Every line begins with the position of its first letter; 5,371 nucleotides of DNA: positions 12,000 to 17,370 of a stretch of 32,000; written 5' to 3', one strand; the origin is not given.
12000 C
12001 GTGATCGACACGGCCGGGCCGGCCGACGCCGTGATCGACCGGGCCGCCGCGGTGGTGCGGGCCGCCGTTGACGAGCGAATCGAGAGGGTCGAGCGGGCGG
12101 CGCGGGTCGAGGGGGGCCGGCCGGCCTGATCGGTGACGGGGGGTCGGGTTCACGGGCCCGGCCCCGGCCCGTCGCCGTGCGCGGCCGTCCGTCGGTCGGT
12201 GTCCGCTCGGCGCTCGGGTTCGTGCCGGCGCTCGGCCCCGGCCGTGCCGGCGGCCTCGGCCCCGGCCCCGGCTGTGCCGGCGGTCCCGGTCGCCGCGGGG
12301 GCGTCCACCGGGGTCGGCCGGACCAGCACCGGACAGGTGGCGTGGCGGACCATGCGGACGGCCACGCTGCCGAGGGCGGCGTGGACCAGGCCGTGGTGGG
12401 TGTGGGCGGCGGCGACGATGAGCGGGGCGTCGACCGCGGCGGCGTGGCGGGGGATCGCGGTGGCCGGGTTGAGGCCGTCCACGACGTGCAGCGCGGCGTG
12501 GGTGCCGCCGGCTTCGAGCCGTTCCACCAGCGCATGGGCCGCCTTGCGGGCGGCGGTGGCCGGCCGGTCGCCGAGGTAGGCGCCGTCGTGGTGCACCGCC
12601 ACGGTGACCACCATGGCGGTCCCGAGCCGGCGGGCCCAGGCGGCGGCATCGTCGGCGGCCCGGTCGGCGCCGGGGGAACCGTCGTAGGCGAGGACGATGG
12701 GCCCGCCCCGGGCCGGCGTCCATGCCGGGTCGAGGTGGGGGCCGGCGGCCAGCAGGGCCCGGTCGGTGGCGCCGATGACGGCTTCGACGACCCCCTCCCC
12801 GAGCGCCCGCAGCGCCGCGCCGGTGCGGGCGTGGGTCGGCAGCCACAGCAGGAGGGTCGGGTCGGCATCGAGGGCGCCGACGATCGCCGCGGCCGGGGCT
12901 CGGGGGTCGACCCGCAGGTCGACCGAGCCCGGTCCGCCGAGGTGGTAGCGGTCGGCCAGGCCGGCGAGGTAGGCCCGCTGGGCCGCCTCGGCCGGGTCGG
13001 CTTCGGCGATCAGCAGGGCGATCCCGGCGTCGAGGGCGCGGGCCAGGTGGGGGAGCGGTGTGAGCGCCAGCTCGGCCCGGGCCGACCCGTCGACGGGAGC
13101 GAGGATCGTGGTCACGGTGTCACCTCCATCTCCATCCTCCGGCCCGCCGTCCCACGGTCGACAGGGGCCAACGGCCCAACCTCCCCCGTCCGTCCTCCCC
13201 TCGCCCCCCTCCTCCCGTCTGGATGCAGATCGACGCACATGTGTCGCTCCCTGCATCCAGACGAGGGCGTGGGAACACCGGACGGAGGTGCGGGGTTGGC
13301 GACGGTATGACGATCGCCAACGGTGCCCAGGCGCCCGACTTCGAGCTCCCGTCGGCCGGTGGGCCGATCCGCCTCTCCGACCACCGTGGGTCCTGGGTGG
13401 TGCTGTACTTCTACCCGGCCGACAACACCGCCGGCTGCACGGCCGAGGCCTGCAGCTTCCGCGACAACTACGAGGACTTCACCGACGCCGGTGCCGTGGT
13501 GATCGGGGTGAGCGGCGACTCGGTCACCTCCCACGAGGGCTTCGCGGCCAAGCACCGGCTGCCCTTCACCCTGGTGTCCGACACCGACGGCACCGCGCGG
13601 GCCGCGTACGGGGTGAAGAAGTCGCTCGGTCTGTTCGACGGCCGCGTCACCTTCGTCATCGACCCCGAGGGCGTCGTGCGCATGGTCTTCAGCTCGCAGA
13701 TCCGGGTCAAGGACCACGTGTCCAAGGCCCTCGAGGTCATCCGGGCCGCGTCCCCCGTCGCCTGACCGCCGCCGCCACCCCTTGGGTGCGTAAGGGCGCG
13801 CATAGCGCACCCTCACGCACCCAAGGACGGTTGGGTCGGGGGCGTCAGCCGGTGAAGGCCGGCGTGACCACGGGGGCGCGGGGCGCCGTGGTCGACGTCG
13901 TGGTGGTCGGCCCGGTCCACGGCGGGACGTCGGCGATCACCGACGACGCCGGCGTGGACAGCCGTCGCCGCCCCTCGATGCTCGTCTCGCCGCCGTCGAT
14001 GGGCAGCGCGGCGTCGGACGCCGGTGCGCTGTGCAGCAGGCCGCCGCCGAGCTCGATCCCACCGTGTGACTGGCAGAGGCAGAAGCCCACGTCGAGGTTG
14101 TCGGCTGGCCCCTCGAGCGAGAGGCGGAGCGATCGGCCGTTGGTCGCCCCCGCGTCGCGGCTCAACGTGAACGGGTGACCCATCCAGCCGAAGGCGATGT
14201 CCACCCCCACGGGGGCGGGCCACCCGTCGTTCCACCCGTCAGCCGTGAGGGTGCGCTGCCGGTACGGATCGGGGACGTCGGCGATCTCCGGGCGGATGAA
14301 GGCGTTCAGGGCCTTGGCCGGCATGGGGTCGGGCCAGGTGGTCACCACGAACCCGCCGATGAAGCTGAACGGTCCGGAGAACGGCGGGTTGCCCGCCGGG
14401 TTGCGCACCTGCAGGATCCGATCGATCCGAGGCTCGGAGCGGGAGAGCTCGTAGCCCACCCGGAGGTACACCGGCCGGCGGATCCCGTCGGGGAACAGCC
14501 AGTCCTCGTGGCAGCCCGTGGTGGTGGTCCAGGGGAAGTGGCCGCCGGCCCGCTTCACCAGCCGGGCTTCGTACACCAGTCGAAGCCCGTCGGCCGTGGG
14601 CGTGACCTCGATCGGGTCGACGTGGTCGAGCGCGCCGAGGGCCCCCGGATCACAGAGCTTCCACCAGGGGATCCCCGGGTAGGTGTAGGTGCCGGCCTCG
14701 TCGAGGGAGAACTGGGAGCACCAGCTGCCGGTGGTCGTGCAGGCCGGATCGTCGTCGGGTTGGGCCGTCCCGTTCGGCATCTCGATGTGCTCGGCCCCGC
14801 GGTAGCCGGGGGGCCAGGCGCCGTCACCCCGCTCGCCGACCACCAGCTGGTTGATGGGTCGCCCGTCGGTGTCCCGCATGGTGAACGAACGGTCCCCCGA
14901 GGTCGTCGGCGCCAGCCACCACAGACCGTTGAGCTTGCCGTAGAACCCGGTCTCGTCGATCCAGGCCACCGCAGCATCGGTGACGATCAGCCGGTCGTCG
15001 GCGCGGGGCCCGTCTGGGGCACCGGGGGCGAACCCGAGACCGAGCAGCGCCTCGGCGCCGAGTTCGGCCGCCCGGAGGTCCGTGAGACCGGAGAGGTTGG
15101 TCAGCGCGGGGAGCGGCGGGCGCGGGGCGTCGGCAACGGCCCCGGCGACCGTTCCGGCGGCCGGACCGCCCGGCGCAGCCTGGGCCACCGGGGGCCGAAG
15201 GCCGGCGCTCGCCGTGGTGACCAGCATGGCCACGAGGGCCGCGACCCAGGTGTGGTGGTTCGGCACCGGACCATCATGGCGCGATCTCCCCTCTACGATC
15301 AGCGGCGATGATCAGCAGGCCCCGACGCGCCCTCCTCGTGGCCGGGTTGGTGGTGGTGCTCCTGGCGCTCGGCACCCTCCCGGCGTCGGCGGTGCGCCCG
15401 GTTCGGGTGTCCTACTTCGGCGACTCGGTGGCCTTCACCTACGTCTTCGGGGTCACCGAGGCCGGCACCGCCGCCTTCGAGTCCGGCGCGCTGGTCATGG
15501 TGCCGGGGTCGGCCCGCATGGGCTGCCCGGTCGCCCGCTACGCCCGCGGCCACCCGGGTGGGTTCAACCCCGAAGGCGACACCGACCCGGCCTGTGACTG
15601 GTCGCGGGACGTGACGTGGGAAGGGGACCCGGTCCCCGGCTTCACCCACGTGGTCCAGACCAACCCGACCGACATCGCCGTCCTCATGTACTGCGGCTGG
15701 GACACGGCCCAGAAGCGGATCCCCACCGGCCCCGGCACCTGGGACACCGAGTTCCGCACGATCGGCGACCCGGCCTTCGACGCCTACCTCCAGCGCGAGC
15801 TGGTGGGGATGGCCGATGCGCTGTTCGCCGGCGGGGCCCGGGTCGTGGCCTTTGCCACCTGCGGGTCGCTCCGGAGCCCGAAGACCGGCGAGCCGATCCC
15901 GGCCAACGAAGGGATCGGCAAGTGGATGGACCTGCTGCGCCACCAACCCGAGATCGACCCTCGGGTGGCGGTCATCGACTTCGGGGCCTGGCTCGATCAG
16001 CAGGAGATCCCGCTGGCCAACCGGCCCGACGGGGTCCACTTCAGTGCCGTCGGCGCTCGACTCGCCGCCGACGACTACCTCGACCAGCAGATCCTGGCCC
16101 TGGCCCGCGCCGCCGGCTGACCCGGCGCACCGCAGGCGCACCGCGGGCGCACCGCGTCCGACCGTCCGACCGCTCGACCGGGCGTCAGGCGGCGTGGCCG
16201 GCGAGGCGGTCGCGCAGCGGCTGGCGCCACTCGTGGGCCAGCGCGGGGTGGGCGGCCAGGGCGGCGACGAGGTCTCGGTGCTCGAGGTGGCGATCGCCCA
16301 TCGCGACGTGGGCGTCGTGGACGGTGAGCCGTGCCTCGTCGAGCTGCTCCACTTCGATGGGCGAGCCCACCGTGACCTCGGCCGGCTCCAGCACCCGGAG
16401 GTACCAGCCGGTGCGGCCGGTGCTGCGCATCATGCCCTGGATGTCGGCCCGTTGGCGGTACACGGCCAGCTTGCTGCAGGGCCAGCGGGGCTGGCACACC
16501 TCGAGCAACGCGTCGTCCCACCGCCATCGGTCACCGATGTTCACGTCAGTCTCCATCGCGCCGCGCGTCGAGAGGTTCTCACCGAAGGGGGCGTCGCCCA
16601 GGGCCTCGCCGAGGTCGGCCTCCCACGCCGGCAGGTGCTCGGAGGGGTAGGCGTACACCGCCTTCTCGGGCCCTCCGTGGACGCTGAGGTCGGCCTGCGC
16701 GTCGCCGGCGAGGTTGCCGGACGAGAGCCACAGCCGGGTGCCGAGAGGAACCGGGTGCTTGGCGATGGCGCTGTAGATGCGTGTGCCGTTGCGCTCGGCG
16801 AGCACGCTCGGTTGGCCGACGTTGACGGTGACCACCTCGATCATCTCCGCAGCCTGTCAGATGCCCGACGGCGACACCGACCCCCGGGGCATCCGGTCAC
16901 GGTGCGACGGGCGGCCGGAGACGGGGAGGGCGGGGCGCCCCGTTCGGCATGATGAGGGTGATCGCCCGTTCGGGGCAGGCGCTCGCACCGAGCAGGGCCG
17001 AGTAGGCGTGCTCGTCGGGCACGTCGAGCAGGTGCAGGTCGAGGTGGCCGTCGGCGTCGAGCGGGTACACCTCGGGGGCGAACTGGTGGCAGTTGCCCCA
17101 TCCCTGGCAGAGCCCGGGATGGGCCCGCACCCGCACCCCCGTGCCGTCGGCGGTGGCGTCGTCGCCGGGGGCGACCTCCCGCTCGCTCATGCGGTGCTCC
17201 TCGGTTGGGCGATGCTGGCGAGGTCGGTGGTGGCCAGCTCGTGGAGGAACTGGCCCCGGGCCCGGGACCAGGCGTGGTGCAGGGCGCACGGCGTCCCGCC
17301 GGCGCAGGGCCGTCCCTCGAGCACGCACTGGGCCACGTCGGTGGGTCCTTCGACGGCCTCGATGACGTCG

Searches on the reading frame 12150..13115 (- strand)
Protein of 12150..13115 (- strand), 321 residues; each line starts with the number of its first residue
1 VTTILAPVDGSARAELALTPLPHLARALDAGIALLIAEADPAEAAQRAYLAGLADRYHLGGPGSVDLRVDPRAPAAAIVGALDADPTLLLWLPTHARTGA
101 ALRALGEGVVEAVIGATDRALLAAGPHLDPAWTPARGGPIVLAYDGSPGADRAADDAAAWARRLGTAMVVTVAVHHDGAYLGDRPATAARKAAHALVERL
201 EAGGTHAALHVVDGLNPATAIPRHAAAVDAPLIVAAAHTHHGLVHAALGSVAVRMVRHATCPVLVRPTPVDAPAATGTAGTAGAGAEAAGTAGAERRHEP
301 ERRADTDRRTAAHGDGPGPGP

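Call 8: search_protein_families(library=pfam, proteins=[window:12150-13115:-])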
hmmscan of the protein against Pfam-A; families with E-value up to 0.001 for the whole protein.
window:12150-13115:- (321 aa): 1 family
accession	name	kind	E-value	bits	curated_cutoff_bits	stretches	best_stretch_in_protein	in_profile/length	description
PF00582.32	Usp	-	7.5e-20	72.4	24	1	139-265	4-139/141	Universal stress protein family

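Call 33: find_homologous_proteins(query=window:12150-13115:-, max_evalue=1e-20)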
Query window:12150-13115:- (321 aa): 1 proteins with E <= 1e-20 among 8000 candidates.
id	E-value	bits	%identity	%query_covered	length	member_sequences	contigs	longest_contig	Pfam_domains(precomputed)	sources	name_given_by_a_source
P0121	1.7e-193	660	100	100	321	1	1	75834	PF00582.33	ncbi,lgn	-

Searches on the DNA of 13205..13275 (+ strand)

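Call 61: search_dna_similar(query=window:13205-13275:+, collection=plasmids, mode=distant, max_evalue=1, max_rows=15)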
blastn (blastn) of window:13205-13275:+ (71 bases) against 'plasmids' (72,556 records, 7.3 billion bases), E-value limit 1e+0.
No match.

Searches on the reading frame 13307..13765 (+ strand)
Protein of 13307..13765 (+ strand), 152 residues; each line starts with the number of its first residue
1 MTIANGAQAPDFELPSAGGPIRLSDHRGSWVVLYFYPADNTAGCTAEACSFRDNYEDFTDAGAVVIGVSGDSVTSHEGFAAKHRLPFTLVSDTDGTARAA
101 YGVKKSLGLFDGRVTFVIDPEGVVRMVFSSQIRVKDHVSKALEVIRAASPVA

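Call 8: search_protein_families(library=pfam, proteins=[window:13307-13765:+])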
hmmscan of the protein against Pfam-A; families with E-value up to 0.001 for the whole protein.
window:13307-13765:+ (152 aa): 2 families
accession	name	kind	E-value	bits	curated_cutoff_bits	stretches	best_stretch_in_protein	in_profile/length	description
PF00578.27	AhpC-TSA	-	1.8e-40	138.2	26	1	6-126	2-123/124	AhpC/TSA family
PF08534.16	Redoxin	-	7.6e-17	61.9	26.6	1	5-143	2-146/148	Redoxin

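Call 38: search_protein_families(library=ncbifam, proteins=[window:13307-13765:+], max_evalue=0.01)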
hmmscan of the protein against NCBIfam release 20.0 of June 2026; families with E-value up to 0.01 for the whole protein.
window:13307-13765:+ (152 aa): 12 families
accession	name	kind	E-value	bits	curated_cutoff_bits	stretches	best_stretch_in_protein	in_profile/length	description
NF053650.1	PerredPrxQDein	equivalog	2.1e-32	112.2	260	1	10-147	2-144/148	thioredoxin-dependent peroxiredoxin PrxQ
NF006960.0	PRK09437.1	equivalog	2.8e-28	98.8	140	1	2-146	3-153/156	thioredoxin-dependent thiol peroxidase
NF040737.1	peroxi_PrxU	equivalog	1.6e-22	80.4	270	1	2-147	35-191/233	thioredoxin-dependent peroxiredoxin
NF009669.0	PRK13190.1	equivalog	2.1e-21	76.1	261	1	1-148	1-154/203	putative peroxiredoxin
NF009668.0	PRK13189.1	equivalog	2e-20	73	211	1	5-134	12-149/224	peroxiredoxin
TIGR03137.1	AhpC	equivalog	4.5e-18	65.7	272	1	24-151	27-158/187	alkyl hydroperoxide reductase subunit C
NF009670.0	PRK13191.1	equivalog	2.1e-16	60.1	374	1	6-147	10-159/215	putative peroxiredoxin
NF010122.0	PRK13599.1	equivalog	2.4e-12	46.7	456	1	7-147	11-159/220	peroxiredoxin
NF011576.0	PRK15000.1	subfamily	7.6e-11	42.1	301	1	27-145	33-158/200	peroxiredoxin C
NF002854.0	PRK03147.1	subfamily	1.1e-10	41.7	170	1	3-146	36-173/176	thiol-disulfide oxidoreductase ResA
NF045827.1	perox_SUH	exception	0.0029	17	298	1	21-147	37-167/178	thiol peroxidase Prx-SUH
NF001808.0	PRK00522.1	equivalog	0.0071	15.8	123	1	4-126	19-145/167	thiol peroxidase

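Call 71: find_homologous_proteins(query=window:13307-13765:+, max_evalue=1e-30)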
Query window:13307-13765:+ (152 aa): 2424 proteins with E <= 1e-30 among 6205 candidates; the best 120 are listed.
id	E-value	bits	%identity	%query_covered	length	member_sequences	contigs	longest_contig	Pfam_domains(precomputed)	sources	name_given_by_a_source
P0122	2.3e-95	334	100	100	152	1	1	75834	PF08534.17,PF00578.28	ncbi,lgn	-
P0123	2.0e-73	263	79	99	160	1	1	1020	PF08534.17,PF00578.28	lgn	-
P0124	2.2e-69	250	76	97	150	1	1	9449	PF08534.17,PF00578.28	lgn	-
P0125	4.1e-69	249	77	98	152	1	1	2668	PF08534.17,PF00578.28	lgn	-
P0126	1.1e-68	248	77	95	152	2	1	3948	PF08534.17,PF00578.28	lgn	-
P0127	1.2e-68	247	76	95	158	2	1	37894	PF08534.17,PF00578.28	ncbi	-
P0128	1.4e-68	247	76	97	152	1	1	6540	PF08534.17,PF00578.28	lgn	-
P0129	2.3e-68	247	76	97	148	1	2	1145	PF08534.17,PF00578.28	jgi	jgi:peroxiredoxin Q/BCP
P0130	4.6e-68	246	75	98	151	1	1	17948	PF08534.17,PF00578.28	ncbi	-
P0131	6.1e-68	245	75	97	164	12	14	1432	PF08534.17,PF00578.28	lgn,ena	-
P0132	7.0e-68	245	73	97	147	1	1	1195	PF08534.17,PF00578.28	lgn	-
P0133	7.6e-68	245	76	95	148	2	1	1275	PF08534.17,PF00578.28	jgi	jgi:peroxiredoxin Q/BCP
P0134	7.9e-68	245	77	97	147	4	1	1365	PF08534.17,PF00578.28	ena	-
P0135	7.0e-67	242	79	87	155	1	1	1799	PF08534.17,PF00578.28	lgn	-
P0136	9.1e-67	241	76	97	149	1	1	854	PF08534.17,PF00578.28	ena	-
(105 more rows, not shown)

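Call 72: find_encoding_contigs(protein=P0127, flank=10000, max_places=2)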
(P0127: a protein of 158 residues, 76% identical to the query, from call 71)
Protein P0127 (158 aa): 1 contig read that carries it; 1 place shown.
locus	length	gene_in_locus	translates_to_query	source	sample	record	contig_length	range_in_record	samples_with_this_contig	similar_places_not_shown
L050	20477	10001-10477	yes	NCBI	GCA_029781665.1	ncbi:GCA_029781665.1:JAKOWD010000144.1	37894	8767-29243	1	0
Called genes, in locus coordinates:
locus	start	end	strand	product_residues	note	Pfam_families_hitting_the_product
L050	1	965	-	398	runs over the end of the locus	PF01053:Cys_Met_Meta_PP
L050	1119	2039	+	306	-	-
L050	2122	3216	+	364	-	PF13515:FUSC_2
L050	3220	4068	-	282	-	PF05721:PhyH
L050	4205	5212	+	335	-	-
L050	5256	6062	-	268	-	PF03061:4HBT (faint)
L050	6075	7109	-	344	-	PF00135:COesterase, PF20434:BD-FAE, PF07859:Abhydrolase_3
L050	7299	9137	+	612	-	PF00364:Biotin_lipoyl, PF01039:Carboxyl_trans, PF03255:ACCA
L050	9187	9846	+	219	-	PF11139:SfLAP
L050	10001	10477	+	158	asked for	PF08534:Redoxin, PF00578:AhpC-TSA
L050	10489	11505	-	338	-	PF21686:LigD_Prim-Pol, PF01896:DNA_primase_S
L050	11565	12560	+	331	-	PF00296:Bac_luciferase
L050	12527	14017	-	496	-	PF00672:HAMP, PF00512:HisKA, PF13581:HATPase_c_2, PF02518:HATPase_c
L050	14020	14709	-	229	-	PF00072:Response_reg, PF00486:Trans_reg_C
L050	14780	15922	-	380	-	PF01471:PG_binding_1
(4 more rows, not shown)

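Call 73: find_encoding_contigs(protein=P0124, flank=10000, max_places=2)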
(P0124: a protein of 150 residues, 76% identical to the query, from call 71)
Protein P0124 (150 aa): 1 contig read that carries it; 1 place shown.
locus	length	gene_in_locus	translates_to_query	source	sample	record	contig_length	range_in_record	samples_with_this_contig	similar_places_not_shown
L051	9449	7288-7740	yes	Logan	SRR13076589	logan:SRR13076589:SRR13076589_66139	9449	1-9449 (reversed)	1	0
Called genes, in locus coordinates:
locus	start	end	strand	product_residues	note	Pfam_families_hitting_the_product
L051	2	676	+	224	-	?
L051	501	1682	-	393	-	PF00685:Sulfotransfer_1 (weak), PF13469:Sulfotransfer_3, PF17784:Sulfotransfer_4 (faint)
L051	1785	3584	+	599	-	PF16216:GxGYxYP_N (weak), PF20957:GxGYxYP_N_2nd, PF14323:GxGYxYP_C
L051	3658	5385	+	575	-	PF18989:DUF5722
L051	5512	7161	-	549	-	PF00989:PAS, PF08448:PAS_4 (weak), PF13188:PAS_8 (weak), PF08447:PAS_3 (weak), PF00990:GGDEF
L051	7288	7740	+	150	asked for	PF08534:Redoxin, PF00578:AhpC-TSA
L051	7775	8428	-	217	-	PF17765:MLTR_LBD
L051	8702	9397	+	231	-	PF11716:MDMPI_N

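Call 74: find_encoding_contigs(protein=P0130, flank=10000, max_places=2)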
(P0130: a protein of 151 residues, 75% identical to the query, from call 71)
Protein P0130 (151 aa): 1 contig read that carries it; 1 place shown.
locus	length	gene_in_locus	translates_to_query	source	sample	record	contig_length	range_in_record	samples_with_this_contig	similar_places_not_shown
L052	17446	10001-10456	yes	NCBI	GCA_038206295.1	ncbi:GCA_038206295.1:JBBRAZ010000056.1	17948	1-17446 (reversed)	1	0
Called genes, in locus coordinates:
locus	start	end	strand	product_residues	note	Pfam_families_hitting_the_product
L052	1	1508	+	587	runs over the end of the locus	PF07969:Amidohydro_3, PF01979:Amidohydro_1 (faint)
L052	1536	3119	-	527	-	PF13845:Septum_form (weak)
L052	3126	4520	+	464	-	PF00202:Aminotran_3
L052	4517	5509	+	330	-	PF01636:APH, PF19974:TCAD9 (weak)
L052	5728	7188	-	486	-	PF01073:3Beta_HSD, PF01370:Epimerase, PF05368:NmrA, PF13460:NAD_binding_10, PF11066:DUF2867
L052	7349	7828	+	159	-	-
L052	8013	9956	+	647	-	-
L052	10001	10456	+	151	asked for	PF00578:AhpC-TSA, PF08534:Redoxin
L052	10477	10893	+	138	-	-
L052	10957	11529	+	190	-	-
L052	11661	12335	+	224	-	-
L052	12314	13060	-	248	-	PF00106:adh_short, PF13561:adh_short_C2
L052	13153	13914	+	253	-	-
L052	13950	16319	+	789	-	PF00884:Sulfatase, PF16347:SGSH_C (weak)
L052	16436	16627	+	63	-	PF05532:CsbD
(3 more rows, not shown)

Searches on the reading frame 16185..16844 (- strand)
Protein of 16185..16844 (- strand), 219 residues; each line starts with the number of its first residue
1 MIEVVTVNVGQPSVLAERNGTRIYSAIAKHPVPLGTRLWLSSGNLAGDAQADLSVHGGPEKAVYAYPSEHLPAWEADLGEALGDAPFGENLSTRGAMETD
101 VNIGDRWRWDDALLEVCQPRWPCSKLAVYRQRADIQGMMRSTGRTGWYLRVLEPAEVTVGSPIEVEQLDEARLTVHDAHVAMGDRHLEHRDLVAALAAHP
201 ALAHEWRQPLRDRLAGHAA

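Call 8: search_protein_families(library=pfam, proteins=[window:16185-16844:-])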
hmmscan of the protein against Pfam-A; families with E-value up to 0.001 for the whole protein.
window:16185-16844:- (219 aa): 2 families
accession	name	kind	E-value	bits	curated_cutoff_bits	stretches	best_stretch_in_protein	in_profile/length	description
PF03473.23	MOSC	-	2.1e-31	108.9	22.7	1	53-164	2-120/120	MOSC domain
PF03475.19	YiiM_3-alpha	-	0.00076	19.7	22.7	0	190-216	17-43/44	YiiM-like, 3-alpha helix domain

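Call 38: search_protein_families(library=ncbifam, proteins=[window:16185-16844:-], max_evalue=0.01)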
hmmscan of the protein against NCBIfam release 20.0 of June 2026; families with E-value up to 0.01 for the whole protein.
window:16185-16844:- (219 aa): 1 family
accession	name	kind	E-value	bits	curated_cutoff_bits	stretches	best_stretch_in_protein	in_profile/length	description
NF008577.1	PRK11536.1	equivalog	1.1e-35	123.1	294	1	23-213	18-207/222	6-hydroxyaminopurine reductase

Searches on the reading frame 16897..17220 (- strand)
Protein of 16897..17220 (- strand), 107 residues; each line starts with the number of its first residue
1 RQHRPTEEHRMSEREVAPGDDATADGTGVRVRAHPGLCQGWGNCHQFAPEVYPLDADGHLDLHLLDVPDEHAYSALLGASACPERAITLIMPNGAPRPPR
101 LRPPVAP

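Call 8: search_protein_families(library=pfam, proteins=[window:16897-17220:-])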
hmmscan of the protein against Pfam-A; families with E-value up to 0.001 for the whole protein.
window:16897-17220:- (107 aa): 2 families
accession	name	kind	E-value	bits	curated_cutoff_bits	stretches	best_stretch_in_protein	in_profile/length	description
PF13459.11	Fer4_15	-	6.3e-06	27.2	22.4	1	37-88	7-65/66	4Fe-4S single cluster domain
PF06902.16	Fer4_19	-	0.00021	21.7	24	1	26-69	3-40/64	Divergent 4Fe-4S mono-cluster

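Call 38: search_protein_families(library=ncbifam, proteins=[window:16897-17190:-], max_evalue=0.01)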
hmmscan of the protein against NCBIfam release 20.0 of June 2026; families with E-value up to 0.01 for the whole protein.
window:16897-17190:- (97 aa): 0 families
